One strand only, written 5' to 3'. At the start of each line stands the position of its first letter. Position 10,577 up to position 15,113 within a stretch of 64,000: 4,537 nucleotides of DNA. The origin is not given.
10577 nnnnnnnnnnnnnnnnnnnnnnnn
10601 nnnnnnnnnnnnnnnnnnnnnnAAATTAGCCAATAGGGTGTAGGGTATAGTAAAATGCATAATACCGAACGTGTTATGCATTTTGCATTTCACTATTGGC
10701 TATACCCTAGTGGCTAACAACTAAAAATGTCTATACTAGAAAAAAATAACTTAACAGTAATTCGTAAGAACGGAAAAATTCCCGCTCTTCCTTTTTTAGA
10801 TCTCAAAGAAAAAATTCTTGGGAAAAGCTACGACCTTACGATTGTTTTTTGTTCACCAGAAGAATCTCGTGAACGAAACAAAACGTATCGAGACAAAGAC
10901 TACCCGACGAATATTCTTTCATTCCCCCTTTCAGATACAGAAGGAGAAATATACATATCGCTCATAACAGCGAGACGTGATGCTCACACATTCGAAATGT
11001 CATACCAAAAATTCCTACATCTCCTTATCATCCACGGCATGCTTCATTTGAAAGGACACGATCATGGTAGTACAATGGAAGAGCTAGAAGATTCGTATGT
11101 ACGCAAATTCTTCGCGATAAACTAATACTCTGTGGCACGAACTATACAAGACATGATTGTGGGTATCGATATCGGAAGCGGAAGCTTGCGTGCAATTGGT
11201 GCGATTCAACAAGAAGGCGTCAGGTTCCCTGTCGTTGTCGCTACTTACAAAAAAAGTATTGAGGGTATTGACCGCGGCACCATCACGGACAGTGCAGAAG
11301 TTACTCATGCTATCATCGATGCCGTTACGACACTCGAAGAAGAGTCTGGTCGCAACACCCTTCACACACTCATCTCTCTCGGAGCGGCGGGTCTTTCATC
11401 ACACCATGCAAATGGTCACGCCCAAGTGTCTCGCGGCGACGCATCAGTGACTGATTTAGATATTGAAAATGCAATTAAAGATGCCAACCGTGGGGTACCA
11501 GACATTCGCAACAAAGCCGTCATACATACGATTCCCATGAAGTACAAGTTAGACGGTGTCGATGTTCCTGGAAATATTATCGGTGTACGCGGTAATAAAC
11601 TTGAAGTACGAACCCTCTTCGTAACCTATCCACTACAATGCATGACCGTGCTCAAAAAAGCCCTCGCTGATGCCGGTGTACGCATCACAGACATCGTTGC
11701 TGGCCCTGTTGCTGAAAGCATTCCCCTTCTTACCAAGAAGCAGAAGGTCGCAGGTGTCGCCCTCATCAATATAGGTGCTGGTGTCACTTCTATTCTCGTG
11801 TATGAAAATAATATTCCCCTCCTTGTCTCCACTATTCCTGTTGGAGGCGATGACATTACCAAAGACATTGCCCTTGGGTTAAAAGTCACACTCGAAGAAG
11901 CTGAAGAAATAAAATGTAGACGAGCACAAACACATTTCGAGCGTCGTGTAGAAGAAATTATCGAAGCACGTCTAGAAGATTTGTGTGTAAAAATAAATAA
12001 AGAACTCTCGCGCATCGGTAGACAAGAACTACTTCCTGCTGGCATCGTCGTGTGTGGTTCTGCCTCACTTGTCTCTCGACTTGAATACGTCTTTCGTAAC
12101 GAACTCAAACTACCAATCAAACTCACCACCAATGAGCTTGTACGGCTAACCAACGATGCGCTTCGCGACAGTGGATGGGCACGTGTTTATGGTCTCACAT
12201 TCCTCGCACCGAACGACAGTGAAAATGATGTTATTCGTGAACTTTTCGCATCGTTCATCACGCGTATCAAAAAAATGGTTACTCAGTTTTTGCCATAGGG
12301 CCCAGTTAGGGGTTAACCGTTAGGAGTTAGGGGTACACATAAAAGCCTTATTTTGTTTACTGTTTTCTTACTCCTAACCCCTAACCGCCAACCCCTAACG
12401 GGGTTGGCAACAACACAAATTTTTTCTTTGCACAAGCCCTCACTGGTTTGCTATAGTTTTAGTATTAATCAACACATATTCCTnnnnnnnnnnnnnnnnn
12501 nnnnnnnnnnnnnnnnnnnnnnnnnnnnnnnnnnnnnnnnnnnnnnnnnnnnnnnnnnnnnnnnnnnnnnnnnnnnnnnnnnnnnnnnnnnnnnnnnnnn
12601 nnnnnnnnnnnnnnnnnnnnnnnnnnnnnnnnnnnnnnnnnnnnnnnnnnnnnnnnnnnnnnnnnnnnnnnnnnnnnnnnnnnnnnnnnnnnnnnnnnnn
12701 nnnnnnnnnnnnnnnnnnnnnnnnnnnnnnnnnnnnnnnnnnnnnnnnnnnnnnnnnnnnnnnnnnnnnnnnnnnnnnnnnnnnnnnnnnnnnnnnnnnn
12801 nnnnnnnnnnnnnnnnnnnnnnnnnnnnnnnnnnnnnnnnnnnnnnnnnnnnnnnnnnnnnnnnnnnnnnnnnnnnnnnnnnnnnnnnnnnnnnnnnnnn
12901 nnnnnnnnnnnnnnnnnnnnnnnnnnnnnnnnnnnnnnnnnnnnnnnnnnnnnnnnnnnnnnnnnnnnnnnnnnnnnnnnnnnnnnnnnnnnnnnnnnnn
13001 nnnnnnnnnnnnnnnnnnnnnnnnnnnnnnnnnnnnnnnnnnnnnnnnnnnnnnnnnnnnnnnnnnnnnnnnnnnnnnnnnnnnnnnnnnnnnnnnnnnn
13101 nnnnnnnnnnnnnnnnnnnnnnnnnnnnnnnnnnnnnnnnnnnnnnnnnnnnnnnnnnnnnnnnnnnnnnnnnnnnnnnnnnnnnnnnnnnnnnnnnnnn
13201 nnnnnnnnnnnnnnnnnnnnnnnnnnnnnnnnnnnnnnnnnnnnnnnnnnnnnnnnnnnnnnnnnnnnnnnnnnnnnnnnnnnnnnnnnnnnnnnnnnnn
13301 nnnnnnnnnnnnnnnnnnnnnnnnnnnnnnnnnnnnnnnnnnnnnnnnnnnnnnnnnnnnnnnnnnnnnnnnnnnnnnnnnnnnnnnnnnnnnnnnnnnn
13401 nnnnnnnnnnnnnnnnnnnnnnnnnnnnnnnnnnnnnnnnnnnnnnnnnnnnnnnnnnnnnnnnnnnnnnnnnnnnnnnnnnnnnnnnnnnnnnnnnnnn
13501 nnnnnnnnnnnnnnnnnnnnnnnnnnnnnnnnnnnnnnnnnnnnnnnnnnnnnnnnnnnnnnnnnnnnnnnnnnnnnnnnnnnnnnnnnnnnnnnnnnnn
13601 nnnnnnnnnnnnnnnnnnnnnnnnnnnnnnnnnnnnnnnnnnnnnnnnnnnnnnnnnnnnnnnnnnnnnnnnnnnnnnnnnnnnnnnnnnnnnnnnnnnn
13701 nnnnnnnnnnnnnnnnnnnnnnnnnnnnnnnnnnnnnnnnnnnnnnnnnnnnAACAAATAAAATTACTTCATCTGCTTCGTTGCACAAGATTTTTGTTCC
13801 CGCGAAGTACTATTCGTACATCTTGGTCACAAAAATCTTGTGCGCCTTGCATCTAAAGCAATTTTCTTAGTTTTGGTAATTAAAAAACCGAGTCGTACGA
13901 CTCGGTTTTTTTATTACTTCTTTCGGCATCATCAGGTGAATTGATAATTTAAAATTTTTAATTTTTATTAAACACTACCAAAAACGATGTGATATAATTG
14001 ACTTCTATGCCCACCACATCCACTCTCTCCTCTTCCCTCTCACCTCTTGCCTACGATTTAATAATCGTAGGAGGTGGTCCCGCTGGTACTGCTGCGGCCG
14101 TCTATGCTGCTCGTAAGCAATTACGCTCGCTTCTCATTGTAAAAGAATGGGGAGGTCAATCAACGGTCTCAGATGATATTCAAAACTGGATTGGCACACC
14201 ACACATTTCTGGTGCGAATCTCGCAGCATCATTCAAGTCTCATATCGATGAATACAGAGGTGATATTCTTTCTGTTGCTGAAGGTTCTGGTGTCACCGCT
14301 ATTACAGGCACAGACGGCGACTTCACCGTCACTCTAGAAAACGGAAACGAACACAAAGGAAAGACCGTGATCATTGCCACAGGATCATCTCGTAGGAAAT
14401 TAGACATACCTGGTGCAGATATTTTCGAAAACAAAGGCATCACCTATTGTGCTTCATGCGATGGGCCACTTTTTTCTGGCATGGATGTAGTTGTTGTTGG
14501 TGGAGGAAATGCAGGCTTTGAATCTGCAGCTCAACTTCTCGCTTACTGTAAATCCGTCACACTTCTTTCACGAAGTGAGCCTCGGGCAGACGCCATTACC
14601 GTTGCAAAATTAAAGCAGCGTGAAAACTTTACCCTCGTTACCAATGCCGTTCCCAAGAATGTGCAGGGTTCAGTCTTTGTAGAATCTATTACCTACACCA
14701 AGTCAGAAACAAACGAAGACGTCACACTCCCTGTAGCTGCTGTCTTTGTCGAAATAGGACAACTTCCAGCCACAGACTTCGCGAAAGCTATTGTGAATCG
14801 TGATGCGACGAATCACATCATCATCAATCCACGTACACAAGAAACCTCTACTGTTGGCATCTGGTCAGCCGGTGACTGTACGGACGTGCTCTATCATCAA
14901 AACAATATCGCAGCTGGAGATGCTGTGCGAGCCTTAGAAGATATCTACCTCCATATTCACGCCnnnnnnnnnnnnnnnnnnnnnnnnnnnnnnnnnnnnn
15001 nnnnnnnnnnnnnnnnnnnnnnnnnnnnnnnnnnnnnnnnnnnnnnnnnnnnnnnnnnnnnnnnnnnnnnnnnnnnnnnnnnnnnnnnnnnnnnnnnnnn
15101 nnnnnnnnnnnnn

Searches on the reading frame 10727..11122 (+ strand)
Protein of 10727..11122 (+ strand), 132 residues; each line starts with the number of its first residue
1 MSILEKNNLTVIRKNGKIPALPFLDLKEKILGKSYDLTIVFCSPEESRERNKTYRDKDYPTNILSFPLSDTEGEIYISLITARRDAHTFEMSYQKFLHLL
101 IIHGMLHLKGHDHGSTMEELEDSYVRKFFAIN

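Call 101: search_protein_families(library=pfam, max_evalue=0.001, proteins=[window:10727-11122:+])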
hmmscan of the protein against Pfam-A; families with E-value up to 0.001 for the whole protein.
window:10727-11122:+ (132 aa): 1 family
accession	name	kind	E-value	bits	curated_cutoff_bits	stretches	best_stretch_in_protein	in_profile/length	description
PF02130.23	YbeY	-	8.3e-25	87.6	25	1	29-119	22-115/129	Endoribonuclease YbeY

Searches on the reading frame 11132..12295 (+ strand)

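Call 101: search_protein_families(library=pfam, max_evalue=0.001, proteins=[window:11132-12295:+])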
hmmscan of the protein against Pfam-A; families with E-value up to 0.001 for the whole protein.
window:11132-12295:+ (388 aa): 5 families
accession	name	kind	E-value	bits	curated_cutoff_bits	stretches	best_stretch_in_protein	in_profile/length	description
PF14450.12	FtsA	-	6.5e-18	65.7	31.8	1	210-350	1-123/127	Cell division protein FtsA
PF02491.25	SHS2_FTSA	-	4.3e-10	40.3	25.4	1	88-165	4-79/79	SHS2 domain inserted in FTSA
PF11104.14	PilM_2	-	4e-07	29.7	27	1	199-326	172-299/340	Type IV pilus assembly protein PilM;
PF06723.19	MreB_Mbl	-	2.1e-05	24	27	0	262-336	239-308/327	MreB/Mbl protein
PF25216.1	Volactin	-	6.2e-05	23.1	35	1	208-327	168-296/321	Volactin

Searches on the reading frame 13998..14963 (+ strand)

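Call 101: search_protein_families(library=pfam, max_evalue=0.001, proteins=[window:13998-14963:+])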
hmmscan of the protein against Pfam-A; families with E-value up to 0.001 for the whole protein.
window:13998-14963:+ (322 aa): 15 families
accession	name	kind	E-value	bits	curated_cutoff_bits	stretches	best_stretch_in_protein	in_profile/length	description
PF07992.20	Pyr_redox_2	-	1.3e-38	133.5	26.1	1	19-301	1-283/291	Pyridine nucleotide-disulphide oxidoreductase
PF13738.12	Pyr_redox_3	-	1.7e-23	83.8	30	1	90-292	95-305/305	Pyridine nucleotide-disulphide oxidoreductase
PF01134.28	GIDA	-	8.9e-12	45.2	22.1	1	20-99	1-72/391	Glucose inhibited division protein A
PF12831.13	FAD_oxidored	-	8.3e-10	39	27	1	20-67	1-53/416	FAD dependent oxidoreductase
PF03486.20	HI0933_like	-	1.3e-09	38.4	50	0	20-48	2-30/244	HI0933-like protein Rossmann domain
PF00070.33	Pyr_redox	-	1.6e-08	35.4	22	1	164-233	2-79/82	Pyridine nucleotide-disulphide oxidoreductase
PF00890.30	FAD_binding_2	-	2.3e-08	34.1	20.4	1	20-58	1-41/414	FAD binding domain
PF01266.30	DAO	-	8.9e-07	29.2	27.9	0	20-54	1-36/353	FAD dependent oxidoreductase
PF01946.23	Thi4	-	6.9e-06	25.9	26.2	0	18-48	17-48/235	Thi4 family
PF05834.18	Lycopene_cycl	-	8.5e-06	25.5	23.4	0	20-47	1-30/380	Lycopene cyclase protein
PF13454.12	NAD_binding_9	-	1.5e-05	25.5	21.8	0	76-130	100-154/155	FAD-NAD(P)-binding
PF13241.12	NAD_binding_7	-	3.8e-05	24.6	22.1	1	160-232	6-69/104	Putative NAD(P)-binding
PF13450.12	NAD_binding_8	-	7.1e-05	23.4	21.9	0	23-47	1-25/68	NAD(P)-binding Rossmann-like domain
PF01494.25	FAD_binding_3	-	8.4e-05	22.4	22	0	162-197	2-37/349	FAD binding domain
PF04820.20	Trp_halogenase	-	0.00089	18.7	21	0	163-189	1-31/458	Tryptophan halogenase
